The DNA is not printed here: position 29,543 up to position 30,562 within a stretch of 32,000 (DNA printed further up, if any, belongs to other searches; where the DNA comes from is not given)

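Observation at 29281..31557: Tightly coupled methyltransferase, GIY-YIG nuclease and Vsr operon: a candidate type II R-M system of the rare GIY-YIG class, specificity unknown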

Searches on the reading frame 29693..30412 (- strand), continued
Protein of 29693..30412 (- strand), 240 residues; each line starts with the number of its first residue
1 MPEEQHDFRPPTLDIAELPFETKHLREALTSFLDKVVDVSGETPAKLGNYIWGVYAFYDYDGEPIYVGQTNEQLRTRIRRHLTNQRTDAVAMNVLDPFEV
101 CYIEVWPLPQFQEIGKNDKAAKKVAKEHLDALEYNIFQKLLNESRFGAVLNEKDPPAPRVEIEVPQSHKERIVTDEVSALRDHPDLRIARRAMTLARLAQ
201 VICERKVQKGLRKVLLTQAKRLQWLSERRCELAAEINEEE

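Call 51: find_encoding_contigs(protein=P0200, flank=5000, max_places=2)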
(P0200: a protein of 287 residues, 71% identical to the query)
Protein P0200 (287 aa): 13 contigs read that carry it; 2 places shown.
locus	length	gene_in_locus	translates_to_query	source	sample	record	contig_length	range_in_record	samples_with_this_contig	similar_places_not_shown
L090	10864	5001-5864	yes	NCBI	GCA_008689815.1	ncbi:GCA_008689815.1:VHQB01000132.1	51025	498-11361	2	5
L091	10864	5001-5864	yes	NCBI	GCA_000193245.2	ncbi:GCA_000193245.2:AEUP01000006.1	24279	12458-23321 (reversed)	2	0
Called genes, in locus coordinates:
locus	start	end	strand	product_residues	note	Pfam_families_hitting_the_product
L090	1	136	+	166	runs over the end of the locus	-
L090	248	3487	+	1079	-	PF00873:ACR_tran, PF02355:SecD_SecF_C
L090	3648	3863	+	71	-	-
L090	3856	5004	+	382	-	PF00145:DNA_methylase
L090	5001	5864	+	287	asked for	-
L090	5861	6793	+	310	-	PF16280:DUF4928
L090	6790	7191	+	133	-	PF03852:Vsr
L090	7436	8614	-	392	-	PF13356:Arm-DNA-bind_3, PF14659:Phage_int_SAM_3 (weak), PF00589:Phage_integrase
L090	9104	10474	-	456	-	PF00392:GntR, PF13412:HTH_24 (faint), PF14502:HTH_41 (weak), PF00155:Aminotran_1_2, PF12897:Asp_aminotransf (faint)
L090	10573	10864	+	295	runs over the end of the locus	PF02567:PhzC-PhzF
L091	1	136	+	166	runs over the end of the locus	-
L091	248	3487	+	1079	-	PF00873:ACR_tran, PF02355:SecD_SecF_C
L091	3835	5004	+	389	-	PF00145:DNA_methylase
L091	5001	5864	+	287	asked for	-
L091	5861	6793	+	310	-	PF16280:DUF4928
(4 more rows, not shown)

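Call 53: search_protein_families(library=padloc, proteins=[L088:5860-6789:+, L088:5001-5849:+, L088:3645-3863:+, L086:5870-6598:+, L086:1586-3598:+, L082:1861-2679:+, L088:3859-5001:+], max_evalue=0.01)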
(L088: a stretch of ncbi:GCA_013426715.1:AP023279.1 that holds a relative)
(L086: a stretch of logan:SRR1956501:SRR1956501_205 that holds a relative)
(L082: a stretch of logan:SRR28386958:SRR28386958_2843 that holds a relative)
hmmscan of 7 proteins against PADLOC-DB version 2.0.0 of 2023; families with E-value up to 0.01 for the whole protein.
L088:5860-6789:+ (310 aa): 1 family
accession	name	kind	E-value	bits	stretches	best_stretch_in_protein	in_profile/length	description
PDLC03543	REase_II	-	6e-39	132.2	1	28-307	38-319/331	Type II restriction enzyme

L088:5001-5849:+ (283 aa): 1 family
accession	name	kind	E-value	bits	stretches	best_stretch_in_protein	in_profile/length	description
PDLC03501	REase_II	-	2.3e-125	415.5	1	1-282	1-284/285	Type II restriction enzyme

L088:3645-3863:+ (73 aa): 0 families

L086:5870-6598:+ (243 aa): 1 family
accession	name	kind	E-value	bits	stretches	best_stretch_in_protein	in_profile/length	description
PDLC04921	PDC-S14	-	0.00061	17.2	1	47-81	50-88/280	-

L086:1586-3598:+ (671 aa): 2 families
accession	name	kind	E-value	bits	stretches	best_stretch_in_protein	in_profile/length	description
PDLC03202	Helicase_II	-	4.9e-54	181.7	1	1-659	45-613/621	Type II helicase domain protein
PDLC02205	MzaC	-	3.2e-19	66.4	2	75-466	241-651/952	-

L082:1861-2679:+ (273 aa): 0 families

L088:3859-5001:+ (381 aa): 53 families (the best 25 are shown)
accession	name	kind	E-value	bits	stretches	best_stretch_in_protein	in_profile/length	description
PDLC00028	DruM2|DruM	-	2e-163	541.8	1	2-371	6-381/397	DNA cytosine methylase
PDLC03243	MTase_II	-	7.3e-103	342.4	1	4-371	11-365/377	Type II methyltransferase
PDLC03272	MTase_II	-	2.9e-50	169.6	1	2-377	75-398/407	Type II methyltransferase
PDLC03378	MTase_II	-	1.8e-42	143.9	1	5-377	6-338/344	Type II methyltransferase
PDLC02653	DrmMII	-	2.6e-31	106.8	2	4-175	7-180/333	DrmMII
PDLC00027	DruM2|DruM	-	1.3e-28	98.4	2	7-174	17-177/361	DNA cytosine methylase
PDLC03361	MTase_II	-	1.8e-28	97.6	2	4-179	89-293/455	Type II methyltransferase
PDLC00026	DruM2|DruM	-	4.5e-27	93.5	1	9-378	12-327/336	DNA cytosine methylase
PDLC03217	MTase_II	-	1.1e-26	91.5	2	3-174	386-550/703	Type II methyltransferase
PDLC03731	oMTase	-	3.2e-26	90.2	1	5-199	17-204/326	orphan methyltransferase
PDLC03234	MTase_II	-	3.8e-26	90.2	1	7-370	10-367/375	Type II methyltransferase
PDLC03326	MTase_II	-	9.2e-26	88.9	1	7-373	10-379/412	Type II methyltransferase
PDLC03716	oMTase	-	1.8e-25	87.8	2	4-169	41-200/349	orphan methyltransferase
PDLC03242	MTase_II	-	9.5e-25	85.4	2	4-176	103-268/409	Type II methyltransferase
PDLC00031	DruM2|DruM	-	5.4e-24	83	1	8-174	18-177/361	DNA cytosine methylase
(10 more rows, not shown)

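Call 57: search_dna_similar(query=window:29693-30412:-, collection=plasmids, mode=protein, max_rows=30)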
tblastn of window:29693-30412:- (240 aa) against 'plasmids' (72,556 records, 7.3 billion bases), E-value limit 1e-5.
Records with a match: 15; places in all: 15; records where one place covers at least 80% of the query: 10.
Best place of each record, by identity: 60-80% 6; <60% 9.
By first word of the organism name: Methylocystis 3; Sphingomonas 3; Polaromonas 1; Mesorhizobium 1; Arthrobacter 1; Candidatus 1; Curtobacterium 1; Rhizobium 1; Rhodococcus 1; Kozakia 1; and 1 more.
By predicted mobility (MOB-suite, as given by PLSDB): non-mobilizable 7; mobilizable 6; conjugative 2.
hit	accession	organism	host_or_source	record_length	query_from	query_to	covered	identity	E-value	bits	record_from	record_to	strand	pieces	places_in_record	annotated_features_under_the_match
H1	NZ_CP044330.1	Methylocystis rosea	-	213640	19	239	92%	62.1%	2e-82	275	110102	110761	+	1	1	GIY-YIG nuclease family protein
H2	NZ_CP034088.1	Methylocystis rosea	cell culture,groundwater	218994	19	239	92%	62.1%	2e-82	275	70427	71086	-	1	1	GIY-YIG nuclease family protein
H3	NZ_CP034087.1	Methylocystis rosea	cell culture,groundwater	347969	19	239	92%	61.6%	3e-81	271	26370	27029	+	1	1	GIY-YIG nuclease family protein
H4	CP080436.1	Sphingomonas sp. DS-9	-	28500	19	229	88%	62.8%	5e-82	273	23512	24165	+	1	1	record has no annotation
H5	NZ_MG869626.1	Polaromonas sp. W5N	Werenskioldbreen Glacier, Spitsbergen, ...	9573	8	231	93%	57.6%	2e-75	254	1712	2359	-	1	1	GIY-YIG nuclease family protein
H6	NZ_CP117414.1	Sphingomonas naphthae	Single cell,Oil contaminated soil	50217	19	229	88%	60.5%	4e-79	265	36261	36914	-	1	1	GIY-YIG nuclease family protein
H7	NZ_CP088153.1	Mesorhizobium mediterraneum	Cicer arietinum L.,cell culture,radical ...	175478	19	231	89%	58.1%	3e-76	257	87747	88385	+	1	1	GIY-YIG nuclease family protein | dcm: DNA (cytosine-5-)-methyltransferase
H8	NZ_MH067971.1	Arthrobacter sp.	-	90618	16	230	90%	51.1%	7e-57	201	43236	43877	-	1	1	GIY-YIG nuclease family protein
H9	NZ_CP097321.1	Candidatus Mycobacterium methanotrophicum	mixed culture,Cave biofilm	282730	9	229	89%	50.0%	5e-42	196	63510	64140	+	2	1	GIY-YIG nuclease family protein | hypothetical protein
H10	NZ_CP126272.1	Curtobacterium sp. MCLR17_007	-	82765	22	219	83%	47.0%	2e-43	162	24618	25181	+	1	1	GIY-YIG nuclease family protein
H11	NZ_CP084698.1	Rhizobium ruizarguesonis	Pisum sativum L.,Cell culture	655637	53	229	47%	75.0%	5e-20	173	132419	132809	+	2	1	hypothetical protein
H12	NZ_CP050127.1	Rhodococcus erythropolis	pure culture,petroleum-contaminated soil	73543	52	205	64%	42.3%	3e-15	107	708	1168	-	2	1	none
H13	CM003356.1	Sphingomonas sp. MEA3-1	single cell,soil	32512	53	240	78%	25.9%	5e-9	63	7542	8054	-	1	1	record has no annotation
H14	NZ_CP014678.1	Kozakia baliensis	palm brown sugar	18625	53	192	58%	28.4%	2e-7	59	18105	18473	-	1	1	GIY-YIG nuclease family protein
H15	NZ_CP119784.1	Haladaptatus sp. YSMS36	cell culture,sediment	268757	53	139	36%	30.8%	4e-6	55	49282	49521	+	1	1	hypothetical protein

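Call 59: get_annotated_region(hit=H8, flank=5000)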
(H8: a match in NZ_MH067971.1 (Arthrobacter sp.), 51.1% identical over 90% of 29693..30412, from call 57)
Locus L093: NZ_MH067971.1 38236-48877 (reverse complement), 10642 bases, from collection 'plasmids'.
description: Arthrobacter sp. strain ANT_H40 plasmid pA40H2, complete sequence
organism: Arthrobacter sp. (NCBI taxid 1667)
taxonomy: Bacteria; Actinomycetota; Actinomycetes; Micrococcales; Micrococcaceae; Arthrobacter; Arthrobacter sp.
host: -; source: -; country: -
typing (MOB-suite, as given by PLSDB): mobilizable; relaxase MOBP
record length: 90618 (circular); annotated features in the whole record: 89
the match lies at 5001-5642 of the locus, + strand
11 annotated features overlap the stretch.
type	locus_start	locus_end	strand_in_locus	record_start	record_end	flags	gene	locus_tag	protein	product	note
CDS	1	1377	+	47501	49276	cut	-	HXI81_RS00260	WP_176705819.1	AIPR family protein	-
CDS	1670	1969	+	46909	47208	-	-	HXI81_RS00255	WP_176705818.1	hypothetical protein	-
CDS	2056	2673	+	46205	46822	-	-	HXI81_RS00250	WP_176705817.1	hypothetical protein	-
CDS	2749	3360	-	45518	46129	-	-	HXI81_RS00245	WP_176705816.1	recombinase family protein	GO:0006310 - DNA recombination [Evidence IEA]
CDS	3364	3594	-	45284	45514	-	-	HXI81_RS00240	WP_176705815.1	hypothetical protein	-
CDS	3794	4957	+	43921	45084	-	dcm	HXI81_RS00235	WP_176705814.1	DNA (cytosine-5-)-methyltransferase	GO:0006304 - DNA modification [Evidence IEA]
CDS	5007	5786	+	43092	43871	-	-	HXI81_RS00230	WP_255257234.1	GIY-YIG nuclease family protein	-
CDS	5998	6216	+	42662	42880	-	-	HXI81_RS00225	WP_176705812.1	hypothetical protein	-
CDS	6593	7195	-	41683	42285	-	-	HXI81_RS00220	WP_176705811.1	DNA-binding protein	-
CDS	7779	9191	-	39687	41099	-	-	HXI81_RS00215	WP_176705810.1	hypothetical protein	-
CDS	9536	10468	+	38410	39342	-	-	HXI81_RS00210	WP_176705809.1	hypothetical protein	-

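Call 60: get_annotated_region(hit=H6, flank=5000)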
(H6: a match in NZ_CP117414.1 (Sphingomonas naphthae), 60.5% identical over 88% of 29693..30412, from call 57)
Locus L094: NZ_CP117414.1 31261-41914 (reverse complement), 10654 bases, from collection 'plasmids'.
description: Sphingomonas naphthae strain KACC 18716 plasmid unnamed3, complete sequence
organism: Sphingomonas naphthae (NCBI taxid 1813468)
taxonomy: Bacteria; Pseudomonadota; Alphaproteobacteria; Sphingomonadales; Sphingomonadaceae; Sphingomonas; Sphingomonas naphthae
host: -; source: Single cell,Oil contaminated soil; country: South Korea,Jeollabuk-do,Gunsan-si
typing (MOB-suite, as given by PLSDB): non-mobilizable
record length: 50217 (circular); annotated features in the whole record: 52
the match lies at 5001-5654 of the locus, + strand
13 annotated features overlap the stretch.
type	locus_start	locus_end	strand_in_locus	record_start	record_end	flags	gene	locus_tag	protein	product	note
CDS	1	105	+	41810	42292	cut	-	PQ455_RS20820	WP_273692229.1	TIR domain-containing protein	-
CDS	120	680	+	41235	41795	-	-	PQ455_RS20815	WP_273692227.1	toll/interleukin-1 receptor domain-containing protein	GO:0007165 - signal transduction [Evidence IEA]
CDS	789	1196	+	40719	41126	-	vsr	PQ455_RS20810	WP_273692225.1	DNA mismatch endonuclease Vsr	GO:0006298 - mismatch repair [Evidence IEA]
CDS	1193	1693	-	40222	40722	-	-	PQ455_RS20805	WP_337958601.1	hypothetical protein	-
CDS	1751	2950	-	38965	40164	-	-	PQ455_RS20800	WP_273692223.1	IS256 family transposase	-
CDS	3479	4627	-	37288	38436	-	dcm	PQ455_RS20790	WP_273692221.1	DNA (cytosine-5-)-methyltransferase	GO:0006304 - DNA modification [Evidence IEA]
CDS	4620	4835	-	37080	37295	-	-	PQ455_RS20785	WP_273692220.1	hypothetical protein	-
CDS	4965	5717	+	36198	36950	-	-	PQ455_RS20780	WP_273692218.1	GIY-YIG nuclease family protein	-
CDS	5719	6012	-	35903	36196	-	-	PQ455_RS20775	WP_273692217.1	hypothetical protein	-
CDS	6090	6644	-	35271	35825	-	-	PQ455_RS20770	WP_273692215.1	recombinase family protein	GO:0006310 - DNA recombination [Evidence IEA]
CDS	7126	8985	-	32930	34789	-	-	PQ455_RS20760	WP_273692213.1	AI-2E family transporter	GO:1905887 - autoinducer AI-2 transmembrane transport [Evidence IEA]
CDS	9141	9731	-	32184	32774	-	-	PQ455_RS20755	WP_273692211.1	DUF4142 domain-containing protein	-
CDS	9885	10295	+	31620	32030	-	-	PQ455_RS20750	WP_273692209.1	DUF3597 family protein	-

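Call 63: search_solved_structures(query=L088:5860-6789:+, max_evalue=10)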
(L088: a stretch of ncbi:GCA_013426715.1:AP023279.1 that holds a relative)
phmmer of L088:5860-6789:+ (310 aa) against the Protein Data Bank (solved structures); distinct sequences matched with E-value up to 10: 3.
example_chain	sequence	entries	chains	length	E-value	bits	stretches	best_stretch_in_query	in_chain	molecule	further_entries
2opv_A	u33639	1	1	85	1.1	11.5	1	47-83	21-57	KHSRP protein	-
2jvz_A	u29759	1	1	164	1.4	11.1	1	48-83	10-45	Far upstream element-binding protein 2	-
7alt_A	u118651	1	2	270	1.9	10.7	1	125-186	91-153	Protein serrate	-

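Call 64: search_solved_structures(query=A2, max_evalue=10)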
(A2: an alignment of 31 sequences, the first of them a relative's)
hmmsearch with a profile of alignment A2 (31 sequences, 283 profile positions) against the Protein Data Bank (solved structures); distinct sequences matched with E-value up to 10: 4.
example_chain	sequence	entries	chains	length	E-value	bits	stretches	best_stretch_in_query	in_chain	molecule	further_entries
2fbi_A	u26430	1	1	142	0.3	13.2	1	30-123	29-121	probable transcriptional regulator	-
4bmk_A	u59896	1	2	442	0.47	12.6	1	20-68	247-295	SERINE PALMITOYLTRANSFERASE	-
6tmf_J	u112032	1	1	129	0.88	11.7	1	62-157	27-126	30S ribosomal protein S8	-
9o17_AJ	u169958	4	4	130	1.2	11.3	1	55-100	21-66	Small ribosomal subunit protein uS8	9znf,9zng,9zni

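Call 66: get_annotated_region(hit=H11, flank=4000)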
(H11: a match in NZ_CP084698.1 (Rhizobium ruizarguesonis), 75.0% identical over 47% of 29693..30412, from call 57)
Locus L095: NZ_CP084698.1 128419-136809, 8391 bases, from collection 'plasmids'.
description: Rhizobium ruizarguesonis strain RCAM 1026 plasmid pRL11, complete sequence
organism: Rhizobium ruizarguesonis (NCBI taxid 2081791)
taxonomy: Bacteria; Pseudomonadota; Alphaproteobacteria; Hyphomicrobiales; Rhizobiaceae; Rhizobium; Rhizobium ruizarguesonis
host: -; source: Pisum sativum L.,Cell culture; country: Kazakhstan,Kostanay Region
typing (MOB-suite, as given by PLSDB): mobilizable; relaxase MOBQ
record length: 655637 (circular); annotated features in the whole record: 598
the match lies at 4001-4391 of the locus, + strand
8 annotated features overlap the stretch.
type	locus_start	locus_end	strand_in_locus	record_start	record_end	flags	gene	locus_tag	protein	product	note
CDS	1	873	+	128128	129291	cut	-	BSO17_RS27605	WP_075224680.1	DNA cytosine methyltransferase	GO:0006304 - DNA modification [Evidence IEA]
CDS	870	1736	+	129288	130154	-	-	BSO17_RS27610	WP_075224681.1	hypothetical protein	-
CDS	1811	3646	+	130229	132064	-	-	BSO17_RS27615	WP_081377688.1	ATP-binding protein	-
CDS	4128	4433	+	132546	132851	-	-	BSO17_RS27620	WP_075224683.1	hypothetical protein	-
CDS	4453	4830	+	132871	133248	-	-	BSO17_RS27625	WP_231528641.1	very short patch repair endonuclease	-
CDS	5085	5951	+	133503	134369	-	-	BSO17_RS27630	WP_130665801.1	hypothetical protein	-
CDS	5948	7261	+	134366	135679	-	-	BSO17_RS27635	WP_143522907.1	ParB/RepB/Spo0J family partition protein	-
CDS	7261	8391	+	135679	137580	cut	-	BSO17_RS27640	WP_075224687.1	DEAD/DEAH box helicase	-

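Call 67: get_annotated_region(hit=H12, flank=4000)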
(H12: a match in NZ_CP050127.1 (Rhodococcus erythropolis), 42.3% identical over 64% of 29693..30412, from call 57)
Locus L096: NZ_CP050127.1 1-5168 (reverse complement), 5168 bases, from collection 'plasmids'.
description: Rhodococcus erythropolis strain KB1 plasmid plas4, complete sequence
organism: Rhodococcus erythropolis (NCBI taxid 1833)
taxonomy: Bacteria; Actinomycetota; Actinomycetes; Mycobacteriales; Nocardiaceae; Rhodococcus; Rhodococcus erythropolis
host: -; source: pure culture,petroleum-contaminated soil; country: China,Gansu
typing (MOB-suite, as given by PLSDB): non-mobilizable
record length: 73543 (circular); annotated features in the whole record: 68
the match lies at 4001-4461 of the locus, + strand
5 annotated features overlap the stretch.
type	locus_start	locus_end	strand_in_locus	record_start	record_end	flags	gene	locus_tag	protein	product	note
CDS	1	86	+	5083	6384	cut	-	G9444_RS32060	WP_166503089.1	site-specific DNA-methyltransferase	GO:0006306 - DNA methylation [Evidence IEA]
CDS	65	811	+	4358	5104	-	istB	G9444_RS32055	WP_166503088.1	IS21-like element IS1415 family helper ATPase IstB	-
CDS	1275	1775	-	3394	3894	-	-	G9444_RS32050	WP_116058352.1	hypothetical protein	-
CDS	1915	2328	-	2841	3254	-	-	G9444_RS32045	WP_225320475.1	very short patch repair endonuclease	-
CDS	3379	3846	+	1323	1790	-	-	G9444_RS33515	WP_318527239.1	hypothetical protein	-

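Call 68: get_annotated_region(hit=H9, flank=4000)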
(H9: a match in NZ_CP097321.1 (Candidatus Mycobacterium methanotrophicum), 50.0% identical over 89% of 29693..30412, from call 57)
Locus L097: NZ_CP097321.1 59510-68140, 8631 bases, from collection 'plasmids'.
description: Candidatus Mycobacterium methanotrophicum isolate Sulfur Cave plasmid unnamed, complete sequence
organism: Candidatus Mycobacterium methanotrophicum (NCBI taxid 2943498)
taxonomy: Bacteria; Actinomycetota; Actinomycetes; Mycobacteriales; Mycobacteriaceae; Mycobacterium; Candidatus Mycobacterium methanotrophicum
host: -; source: mixed culture,Cave biofilm; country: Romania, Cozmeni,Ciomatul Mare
typing (MOB-suite, as given by PLSDB): non-mobilizable
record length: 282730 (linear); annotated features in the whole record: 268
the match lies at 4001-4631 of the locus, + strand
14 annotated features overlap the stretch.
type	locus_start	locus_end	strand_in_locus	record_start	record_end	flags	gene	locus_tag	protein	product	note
CDS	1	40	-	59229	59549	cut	-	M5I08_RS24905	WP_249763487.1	hypothetical protein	-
CDS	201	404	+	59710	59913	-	-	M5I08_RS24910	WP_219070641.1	antitoxin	-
CDS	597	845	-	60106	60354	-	-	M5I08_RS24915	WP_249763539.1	thermonuclease family protein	-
CDS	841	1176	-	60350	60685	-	-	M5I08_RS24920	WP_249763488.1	hypothetical protein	-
CDS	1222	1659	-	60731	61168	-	-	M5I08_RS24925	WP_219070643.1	hypothetical protein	-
CDS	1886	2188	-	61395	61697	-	-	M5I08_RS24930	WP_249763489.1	phosphoribosyltransferase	-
CDS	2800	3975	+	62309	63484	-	-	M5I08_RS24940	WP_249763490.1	DNA cytosine methyltransferase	GO:0006304 - DNA modification [Evidence IEA]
CDS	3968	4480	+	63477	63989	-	-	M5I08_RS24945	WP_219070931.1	GIY-YIG nuclease family protein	-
CDS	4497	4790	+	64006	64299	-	-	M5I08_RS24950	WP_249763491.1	hypothetical protein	-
CDS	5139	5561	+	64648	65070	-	vsr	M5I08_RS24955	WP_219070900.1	DNA mismatch endonuclease Vsr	GO:0006298 - mismatch repair [Evidence IEA]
CDS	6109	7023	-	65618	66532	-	-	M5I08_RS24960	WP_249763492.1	DNA-processing protein DprA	GO:0009294 - DNA-mediated transformation [Evidence IEA]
CDS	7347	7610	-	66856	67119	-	-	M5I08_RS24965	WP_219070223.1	hypothetical protein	-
CDS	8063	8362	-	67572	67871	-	-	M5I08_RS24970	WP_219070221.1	hypothetical protein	-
CDS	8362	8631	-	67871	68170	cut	-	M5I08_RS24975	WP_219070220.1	DUF6247 family protein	-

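Call 69: get_annotated_region(hit=H1, flank=4000)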
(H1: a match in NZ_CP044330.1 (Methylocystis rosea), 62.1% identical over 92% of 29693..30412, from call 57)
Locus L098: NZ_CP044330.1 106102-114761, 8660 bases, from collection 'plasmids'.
description: Methylocystis rosea strain BRCS1 plasmid unnamed2, complete sequence
organism: Methylocystis rosea (NCBI taxid 173366)
taxonomy: Bacteria; Pseudomonadota; Alphaproteobacteria; Hyphomicrobiales; Methylocystaceae; Methylocystis; Methylocystis rosea
host: -; source: -; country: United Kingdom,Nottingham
typing (MOB-suite, as given by PLSDB): mobilizable; relaxase MOBP
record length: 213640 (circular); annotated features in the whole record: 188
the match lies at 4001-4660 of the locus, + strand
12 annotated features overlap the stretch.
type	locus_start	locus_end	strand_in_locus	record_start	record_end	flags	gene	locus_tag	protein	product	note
CDS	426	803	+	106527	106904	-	-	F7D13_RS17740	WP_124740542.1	single-stranded DNA-binding protein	-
CDS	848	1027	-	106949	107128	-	-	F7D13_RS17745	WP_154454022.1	hypothetical protein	-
CDS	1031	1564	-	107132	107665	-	-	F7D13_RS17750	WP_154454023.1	hypothetical protein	-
CDS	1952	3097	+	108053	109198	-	-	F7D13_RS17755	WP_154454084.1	DNA cytosine methyltransferase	GO:0006304 - DNA modification [Evidence IEA]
CDS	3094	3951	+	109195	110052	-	-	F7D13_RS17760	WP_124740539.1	hypothetical protein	-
CDS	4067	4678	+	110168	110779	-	-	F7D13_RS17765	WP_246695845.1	GIY-YIG nuclease family protein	-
CDS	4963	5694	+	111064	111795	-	-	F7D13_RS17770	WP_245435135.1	phospholipase D-like domain-containing protein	-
CDS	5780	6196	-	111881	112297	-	-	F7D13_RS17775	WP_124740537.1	hypothetical protein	-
CDS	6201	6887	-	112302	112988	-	-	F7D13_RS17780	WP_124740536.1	P-loop NTPase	-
CDS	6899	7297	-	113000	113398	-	-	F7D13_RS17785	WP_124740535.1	hypothetical protein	-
CDS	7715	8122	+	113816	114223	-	mobC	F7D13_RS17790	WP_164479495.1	plasmid mobilization relaxosome protein MobC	-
CDS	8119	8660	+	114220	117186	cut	-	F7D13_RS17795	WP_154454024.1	LPD7 domain-containing protein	-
